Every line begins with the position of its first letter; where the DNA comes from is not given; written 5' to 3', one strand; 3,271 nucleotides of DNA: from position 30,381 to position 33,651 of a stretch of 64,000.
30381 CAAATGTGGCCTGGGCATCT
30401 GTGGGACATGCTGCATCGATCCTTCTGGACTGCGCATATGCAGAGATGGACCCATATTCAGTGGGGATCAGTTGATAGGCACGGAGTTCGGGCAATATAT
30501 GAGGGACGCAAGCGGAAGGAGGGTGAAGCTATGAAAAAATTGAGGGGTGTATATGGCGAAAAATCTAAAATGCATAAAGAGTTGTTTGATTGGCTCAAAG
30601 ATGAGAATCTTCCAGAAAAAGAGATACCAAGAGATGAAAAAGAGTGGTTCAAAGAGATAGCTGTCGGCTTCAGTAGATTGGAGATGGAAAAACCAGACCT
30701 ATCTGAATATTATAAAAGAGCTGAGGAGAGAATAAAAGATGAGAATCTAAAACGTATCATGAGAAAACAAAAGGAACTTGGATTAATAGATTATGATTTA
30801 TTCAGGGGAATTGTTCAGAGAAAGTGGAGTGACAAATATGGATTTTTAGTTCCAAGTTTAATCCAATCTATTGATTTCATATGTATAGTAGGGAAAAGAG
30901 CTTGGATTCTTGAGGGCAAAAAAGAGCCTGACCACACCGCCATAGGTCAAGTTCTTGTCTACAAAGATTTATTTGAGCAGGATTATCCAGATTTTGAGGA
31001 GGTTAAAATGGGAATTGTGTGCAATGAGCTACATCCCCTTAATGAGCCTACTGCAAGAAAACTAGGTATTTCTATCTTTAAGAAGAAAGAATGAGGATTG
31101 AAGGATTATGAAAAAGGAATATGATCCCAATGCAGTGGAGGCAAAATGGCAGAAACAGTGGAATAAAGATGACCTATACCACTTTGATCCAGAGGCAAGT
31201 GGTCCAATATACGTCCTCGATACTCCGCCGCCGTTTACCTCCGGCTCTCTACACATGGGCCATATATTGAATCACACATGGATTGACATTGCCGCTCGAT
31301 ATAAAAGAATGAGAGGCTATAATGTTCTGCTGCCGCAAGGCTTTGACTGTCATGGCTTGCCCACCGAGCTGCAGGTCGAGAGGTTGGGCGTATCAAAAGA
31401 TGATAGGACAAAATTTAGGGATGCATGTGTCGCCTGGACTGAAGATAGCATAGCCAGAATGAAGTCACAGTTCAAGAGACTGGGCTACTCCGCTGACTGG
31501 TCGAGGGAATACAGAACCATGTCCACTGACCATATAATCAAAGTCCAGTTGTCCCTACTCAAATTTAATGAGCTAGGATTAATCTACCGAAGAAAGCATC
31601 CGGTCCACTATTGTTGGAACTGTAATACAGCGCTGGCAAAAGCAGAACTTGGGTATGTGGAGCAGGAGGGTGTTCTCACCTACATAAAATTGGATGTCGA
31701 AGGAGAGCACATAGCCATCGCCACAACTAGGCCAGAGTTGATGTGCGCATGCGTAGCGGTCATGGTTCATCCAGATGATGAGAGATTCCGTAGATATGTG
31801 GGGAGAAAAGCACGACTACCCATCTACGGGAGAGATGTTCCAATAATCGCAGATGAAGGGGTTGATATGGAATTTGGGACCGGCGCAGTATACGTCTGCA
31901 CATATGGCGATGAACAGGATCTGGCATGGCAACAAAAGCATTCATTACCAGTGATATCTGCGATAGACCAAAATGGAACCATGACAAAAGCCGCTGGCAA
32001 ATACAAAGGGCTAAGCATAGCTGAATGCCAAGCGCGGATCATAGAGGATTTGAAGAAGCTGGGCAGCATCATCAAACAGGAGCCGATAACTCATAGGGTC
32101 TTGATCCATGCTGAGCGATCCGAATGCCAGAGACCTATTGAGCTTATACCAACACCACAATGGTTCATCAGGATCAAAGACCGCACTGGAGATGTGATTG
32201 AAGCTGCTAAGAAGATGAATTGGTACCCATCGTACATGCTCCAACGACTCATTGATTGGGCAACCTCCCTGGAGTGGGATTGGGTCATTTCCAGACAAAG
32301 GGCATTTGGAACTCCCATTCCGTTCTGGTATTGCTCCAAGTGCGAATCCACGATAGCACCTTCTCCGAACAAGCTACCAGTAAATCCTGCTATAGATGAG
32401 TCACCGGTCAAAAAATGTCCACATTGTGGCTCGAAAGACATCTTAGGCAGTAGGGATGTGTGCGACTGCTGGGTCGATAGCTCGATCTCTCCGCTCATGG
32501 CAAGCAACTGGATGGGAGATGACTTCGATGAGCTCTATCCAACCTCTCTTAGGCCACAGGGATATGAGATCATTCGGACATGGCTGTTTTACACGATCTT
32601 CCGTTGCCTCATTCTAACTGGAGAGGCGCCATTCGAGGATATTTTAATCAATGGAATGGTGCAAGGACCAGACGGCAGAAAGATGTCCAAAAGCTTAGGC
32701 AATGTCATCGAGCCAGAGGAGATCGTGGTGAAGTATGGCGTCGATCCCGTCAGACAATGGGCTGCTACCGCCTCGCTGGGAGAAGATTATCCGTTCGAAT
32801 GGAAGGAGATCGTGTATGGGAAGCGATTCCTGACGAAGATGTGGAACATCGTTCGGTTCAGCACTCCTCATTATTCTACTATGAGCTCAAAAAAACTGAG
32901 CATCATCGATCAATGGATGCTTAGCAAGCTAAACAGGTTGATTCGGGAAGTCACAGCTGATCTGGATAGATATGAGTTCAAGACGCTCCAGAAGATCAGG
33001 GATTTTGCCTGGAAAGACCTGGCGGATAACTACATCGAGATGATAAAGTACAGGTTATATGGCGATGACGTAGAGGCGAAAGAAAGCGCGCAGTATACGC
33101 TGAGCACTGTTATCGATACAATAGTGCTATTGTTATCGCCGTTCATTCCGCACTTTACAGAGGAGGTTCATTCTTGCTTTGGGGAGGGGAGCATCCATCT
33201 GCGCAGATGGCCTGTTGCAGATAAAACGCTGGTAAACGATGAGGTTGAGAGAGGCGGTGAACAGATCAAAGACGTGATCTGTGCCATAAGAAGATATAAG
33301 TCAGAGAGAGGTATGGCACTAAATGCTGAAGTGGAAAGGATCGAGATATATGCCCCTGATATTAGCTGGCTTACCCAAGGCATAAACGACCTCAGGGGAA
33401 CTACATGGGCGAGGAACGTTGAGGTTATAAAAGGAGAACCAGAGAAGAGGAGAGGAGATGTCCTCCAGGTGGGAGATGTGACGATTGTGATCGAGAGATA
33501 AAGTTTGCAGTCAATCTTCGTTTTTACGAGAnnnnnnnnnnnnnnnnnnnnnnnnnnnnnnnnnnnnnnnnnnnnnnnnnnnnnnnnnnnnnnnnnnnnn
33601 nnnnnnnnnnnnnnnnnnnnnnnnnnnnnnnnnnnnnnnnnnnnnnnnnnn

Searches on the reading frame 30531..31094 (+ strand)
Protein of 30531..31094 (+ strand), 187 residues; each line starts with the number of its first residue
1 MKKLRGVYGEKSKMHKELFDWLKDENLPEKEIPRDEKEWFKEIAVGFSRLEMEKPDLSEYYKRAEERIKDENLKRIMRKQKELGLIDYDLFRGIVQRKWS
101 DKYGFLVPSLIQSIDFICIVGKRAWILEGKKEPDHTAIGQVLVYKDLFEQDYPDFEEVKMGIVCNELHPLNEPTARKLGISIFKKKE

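Call 86: search_solved_structures(query=window:30531-31094:+, max_evalue=1)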
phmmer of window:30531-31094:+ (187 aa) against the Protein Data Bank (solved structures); distinct sequences matched with E-value up to 1: 3.
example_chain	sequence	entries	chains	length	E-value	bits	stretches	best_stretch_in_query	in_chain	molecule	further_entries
4r61_A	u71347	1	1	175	0.056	16.3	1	21-100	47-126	gp41-based construct covNHR3-ABC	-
6r2g_A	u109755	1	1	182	0.18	14.6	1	21-99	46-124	Single-chain protein mimetics of the N-terminal heptad-repeat region of gp41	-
9fed_A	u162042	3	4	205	0.21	14.4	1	21-99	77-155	Chains: A | Transmembrane protein gp41,Y26L-covNHR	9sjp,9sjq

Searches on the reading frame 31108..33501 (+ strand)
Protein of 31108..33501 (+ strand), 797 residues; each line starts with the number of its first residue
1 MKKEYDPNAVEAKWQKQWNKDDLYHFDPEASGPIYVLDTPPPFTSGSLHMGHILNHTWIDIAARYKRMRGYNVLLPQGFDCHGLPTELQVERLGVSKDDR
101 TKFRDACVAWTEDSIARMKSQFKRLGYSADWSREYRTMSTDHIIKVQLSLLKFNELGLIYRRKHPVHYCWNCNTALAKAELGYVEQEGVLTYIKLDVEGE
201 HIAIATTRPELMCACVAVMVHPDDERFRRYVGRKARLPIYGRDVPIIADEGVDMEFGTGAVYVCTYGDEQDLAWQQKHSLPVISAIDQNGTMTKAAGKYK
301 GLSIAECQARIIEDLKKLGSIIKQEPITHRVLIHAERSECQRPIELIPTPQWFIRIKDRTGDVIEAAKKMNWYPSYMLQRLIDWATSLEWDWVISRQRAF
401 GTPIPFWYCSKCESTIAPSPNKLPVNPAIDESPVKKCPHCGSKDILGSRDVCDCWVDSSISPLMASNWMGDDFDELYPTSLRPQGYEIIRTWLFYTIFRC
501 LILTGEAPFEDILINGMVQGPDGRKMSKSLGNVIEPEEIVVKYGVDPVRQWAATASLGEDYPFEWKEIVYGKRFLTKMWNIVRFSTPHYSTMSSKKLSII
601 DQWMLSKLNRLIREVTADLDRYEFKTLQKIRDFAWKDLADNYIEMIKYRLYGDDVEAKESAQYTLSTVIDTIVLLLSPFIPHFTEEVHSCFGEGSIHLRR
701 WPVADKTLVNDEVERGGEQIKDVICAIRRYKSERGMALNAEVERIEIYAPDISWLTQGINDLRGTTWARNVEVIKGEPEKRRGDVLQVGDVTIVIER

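Call 76: search_solved_structures(query=window:31108-33501:+, max_evalue=1e-10)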
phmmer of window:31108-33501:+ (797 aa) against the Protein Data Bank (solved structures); distinct sequences matched with E-value up to 1e-10: 51.
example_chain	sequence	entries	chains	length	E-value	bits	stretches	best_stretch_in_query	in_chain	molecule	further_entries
1gax_A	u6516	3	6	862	7.7e-120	404.4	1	2-742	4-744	VALYL-TRNA SYNTHETASE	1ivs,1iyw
8c9e_A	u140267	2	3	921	4.4e-80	272.8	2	235-777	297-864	Isoleucine--tRNA ligase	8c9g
8c9f_A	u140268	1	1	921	1.4e-77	264.6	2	235-777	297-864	Isoleucine--tRNA ligase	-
1ffy_A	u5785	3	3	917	8e-73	248.8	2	235-703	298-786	ISOLEUCYL-TRNA SYNTHETASE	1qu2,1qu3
8c9d_A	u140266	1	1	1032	1.7e-72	247.7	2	247-754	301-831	Isoleucine--tRNA ligase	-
8c8u_A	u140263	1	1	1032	2.3e-72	247.3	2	247-754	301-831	Isoleucine--tRNA ligase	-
8c8v_A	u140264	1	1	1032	2.3e-72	247.3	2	247-754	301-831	Isoleucine--tRNA ligase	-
8c8w_A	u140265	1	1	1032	2.5e-69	237.3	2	247-754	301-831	Isoleucine--tRNA ligase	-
1ile_A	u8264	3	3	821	3.5e-69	236.8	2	247-718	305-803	ISOLEUCYL-TRNA SYNTHETASE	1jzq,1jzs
9wqs_A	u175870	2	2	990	3e-57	197.3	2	245-756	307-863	Isoleucine--tRNA ligase, cytoplasmic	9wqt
7d5c_A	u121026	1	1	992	3e-57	197.3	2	245-756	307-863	Isoleucine--tRNA ligase, cytoplasmic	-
8wnd_A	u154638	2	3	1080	4.5e-57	196.8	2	245-756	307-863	isoleucine--tRNA ligase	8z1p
9w01_B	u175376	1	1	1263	9.7e-55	189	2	246-688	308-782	Isoleucine--tRNA ligase, cytoplasmic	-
8wnf_A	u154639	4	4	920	7.9e-52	179.4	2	236-688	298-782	Isoleucine--tRNA ligase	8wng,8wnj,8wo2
8wni_A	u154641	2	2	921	7.9e-52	179.4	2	236-688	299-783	Isoleucine--tRNA ligase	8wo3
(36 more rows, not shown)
